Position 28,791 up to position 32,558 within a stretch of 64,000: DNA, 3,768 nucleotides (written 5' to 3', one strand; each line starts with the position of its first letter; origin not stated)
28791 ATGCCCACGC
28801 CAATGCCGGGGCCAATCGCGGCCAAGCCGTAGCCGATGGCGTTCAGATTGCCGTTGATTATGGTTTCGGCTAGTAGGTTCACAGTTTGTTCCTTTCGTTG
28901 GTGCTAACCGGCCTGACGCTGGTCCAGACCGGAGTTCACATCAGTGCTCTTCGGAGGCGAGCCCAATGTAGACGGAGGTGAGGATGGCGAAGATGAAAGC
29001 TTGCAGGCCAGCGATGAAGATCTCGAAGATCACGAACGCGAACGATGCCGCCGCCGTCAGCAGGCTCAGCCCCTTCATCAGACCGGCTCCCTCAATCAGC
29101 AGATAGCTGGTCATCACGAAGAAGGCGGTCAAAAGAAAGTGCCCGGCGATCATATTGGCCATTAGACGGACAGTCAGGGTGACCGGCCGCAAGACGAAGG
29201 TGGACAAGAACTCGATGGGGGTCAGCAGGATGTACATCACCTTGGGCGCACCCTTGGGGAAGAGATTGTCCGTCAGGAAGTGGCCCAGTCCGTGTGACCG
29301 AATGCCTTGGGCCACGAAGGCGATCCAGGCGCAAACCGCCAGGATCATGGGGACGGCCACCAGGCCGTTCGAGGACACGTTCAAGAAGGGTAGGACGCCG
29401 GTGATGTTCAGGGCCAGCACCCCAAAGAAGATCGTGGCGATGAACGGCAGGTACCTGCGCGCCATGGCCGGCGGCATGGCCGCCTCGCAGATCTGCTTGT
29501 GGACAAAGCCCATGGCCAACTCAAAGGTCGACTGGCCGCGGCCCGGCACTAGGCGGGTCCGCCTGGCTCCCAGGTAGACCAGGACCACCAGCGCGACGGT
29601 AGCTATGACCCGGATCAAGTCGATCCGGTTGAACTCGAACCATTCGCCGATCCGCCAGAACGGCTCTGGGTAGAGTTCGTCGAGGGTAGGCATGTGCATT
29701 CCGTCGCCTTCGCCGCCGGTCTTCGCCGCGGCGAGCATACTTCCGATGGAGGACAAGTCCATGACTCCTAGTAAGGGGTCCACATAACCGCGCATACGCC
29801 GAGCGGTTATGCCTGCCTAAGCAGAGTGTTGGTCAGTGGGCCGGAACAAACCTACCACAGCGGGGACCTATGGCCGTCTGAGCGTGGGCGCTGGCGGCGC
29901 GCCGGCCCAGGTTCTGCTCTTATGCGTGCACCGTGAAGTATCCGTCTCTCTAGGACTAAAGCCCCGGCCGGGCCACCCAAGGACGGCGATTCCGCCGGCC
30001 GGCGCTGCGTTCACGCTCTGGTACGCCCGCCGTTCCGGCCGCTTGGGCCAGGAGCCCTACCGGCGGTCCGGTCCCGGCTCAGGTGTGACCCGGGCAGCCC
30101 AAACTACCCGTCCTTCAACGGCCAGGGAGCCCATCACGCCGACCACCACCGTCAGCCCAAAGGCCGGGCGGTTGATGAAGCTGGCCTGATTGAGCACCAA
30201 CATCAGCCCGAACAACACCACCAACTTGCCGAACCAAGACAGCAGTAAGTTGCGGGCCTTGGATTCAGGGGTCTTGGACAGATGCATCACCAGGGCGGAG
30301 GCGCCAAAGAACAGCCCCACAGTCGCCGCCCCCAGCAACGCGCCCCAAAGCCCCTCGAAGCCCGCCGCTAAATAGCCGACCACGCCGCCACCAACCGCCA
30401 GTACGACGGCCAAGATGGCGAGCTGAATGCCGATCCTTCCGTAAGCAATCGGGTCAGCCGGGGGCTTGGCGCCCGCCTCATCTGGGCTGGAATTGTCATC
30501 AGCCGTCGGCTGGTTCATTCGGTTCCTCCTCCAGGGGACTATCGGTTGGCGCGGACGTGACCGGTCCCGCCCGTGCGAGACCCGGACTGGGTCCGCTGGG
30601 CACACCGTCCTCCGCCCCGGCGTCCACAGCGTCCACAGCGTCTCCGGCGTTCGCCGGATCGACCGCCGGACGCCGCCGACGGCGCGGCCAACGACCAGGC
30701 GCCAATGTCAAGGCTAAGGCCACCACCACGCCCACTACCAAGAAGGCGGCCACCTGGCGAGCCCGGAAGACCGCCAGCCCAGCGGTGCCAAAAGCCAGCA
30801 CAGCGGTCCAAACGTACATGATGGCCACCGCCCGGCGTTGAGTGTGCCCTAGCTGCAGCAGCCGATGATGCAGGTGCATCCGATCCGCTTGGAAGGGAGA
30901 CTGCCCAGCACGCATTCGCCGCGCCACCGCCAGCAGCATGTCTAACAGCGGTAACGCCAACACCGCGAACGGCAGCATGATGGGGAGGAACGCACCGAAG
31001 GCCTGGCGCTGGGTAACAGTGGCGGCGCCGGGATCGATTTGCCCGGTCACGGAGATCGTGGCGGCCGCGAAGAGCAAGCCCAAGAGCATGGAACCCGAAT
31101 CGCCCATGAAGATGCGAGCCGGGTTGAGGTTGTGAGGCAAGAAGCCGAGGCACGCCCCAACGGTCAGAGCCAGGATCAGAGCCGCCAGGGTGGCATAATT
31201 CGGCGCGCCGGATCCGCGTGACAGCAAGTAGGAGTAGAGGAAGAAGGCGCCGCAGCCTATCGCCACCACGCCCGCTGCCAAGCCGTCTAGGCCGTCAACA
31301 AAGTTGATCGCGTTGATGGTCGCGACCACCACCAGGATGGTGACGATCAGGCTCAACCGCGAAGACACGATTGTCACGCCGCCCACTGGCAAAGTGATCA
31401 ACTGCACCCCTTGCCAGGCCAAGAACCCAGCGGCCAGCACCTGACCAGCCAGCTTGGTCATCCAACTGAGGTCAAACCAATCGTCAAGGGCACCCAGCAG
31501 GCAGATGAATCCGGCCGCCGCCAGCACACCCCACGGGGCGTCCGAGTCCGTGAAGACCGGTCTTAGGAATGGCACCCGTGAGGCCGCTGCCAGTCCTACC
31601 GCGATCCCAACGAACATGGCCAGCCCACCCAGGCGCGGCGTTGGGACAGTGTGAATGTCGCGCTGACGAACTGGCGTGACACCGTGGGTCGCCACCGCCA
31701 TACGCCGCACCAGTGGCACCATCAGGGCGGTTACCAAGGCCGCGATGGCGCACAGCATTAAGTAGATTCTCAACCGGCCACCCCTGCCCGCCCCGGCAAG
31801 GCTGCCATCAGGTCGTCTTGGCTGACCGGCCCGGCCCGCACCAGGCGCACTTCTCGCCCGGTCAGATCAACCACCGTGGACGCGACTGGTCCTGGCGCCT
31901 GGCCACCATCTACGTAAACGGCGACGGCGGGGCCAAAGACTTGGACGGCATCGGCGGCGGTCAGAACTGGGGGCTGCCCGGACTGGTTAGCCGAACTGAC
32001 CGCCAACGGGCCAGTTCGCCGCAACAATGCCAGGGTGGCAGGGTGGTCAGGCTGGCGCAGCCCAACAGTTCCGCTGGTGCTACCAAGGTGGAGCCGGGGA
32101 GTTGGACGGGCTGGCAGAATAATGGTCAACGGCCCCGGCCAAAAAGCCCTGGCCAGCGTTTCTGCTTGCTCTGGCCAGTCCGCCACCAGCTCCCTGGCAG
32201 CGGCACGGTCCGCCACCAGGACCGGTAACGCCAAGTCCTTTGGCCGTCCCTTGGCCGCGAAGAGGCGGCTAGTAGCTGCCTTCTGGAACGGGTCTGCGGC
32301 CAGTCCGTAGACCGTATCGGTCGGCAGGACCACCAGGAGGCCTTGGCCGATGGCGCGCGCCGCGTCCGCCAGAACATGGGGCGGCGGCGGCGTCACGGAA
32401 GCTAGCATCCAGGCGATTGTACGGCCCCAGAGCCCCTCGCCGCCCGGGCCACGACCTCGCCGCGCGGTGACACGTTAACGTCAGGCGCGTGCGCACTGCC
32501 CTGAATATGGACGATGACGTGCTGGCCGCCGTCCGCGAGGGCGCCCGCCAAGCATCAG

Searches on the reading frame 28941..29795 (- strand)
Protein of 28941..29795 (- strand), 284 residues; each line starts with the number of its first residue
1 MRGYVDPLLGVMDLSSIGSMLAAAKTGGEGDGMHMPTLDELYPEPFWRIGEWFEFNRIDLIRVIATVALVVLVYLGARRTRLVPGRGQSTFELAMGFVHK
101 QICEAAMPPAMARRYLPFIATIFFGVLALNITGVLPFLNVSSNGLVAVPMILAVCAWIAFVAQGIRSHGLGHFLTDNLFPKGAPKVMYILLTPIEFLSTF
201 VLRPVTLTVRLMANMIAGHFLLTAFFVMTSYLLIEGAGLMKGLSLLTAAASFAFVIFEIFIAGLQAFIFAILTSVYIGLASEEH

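Call 89: search_protein_families(library=pfam, proteins=[window:28941-29795:-], max_evalue=0.00001)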
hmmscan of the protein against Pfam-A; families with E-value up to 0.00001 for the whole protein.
window:28941-29795:- (284 aa): 1 family
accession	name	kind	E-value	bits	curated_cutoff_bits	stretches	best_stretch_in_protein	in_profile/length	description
PF00119.25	ATP-synt_A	-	2.7e-49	168.4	33.9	1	61-277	3-216/217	ATP synthase A chain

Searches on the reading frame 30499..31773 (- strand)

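Call 89: search_protein_families(library=pfam, proteins=[window:30499-31773:-], max_evalue=0.00001)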
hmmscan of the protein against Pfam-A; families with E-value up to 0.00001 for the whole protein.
window:30499-31773:- (424 aa): 1 family
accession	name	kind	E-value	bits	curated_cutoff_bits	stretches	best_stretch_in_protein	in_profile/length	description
PF00953.26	Glycos_transf_4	-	3e-36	125.3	27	1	81-242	2-159/160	Glycosyl transferase family 4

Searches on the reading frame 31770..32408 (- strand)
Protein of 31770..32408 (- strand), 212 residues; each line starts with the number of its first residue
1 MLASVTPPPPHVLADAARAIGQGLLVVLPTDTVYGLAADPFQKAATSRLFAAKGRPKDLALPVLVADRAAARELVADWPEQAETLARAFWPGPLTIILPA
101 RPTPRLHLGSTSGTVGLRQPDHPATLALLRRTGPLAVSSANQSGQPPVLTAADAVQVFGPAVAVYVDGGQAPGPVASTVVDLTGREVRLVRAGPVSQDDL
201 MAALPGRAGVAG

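Call 89: search_protein_families(library=pfam, proteins=[window:31770-32408:-], max_evalue=0.00001)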
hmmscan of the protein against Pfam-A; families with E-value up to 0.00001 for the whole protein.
window:31770-32408:- (212 aa): 1 family
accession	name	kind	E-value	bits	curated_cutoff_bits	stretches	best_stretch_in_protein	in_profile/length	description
PF01300.24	Sua5_yciO_yrdC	-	1.2e-50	171.9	25.1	1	19-193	2-178/178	Telomere recombination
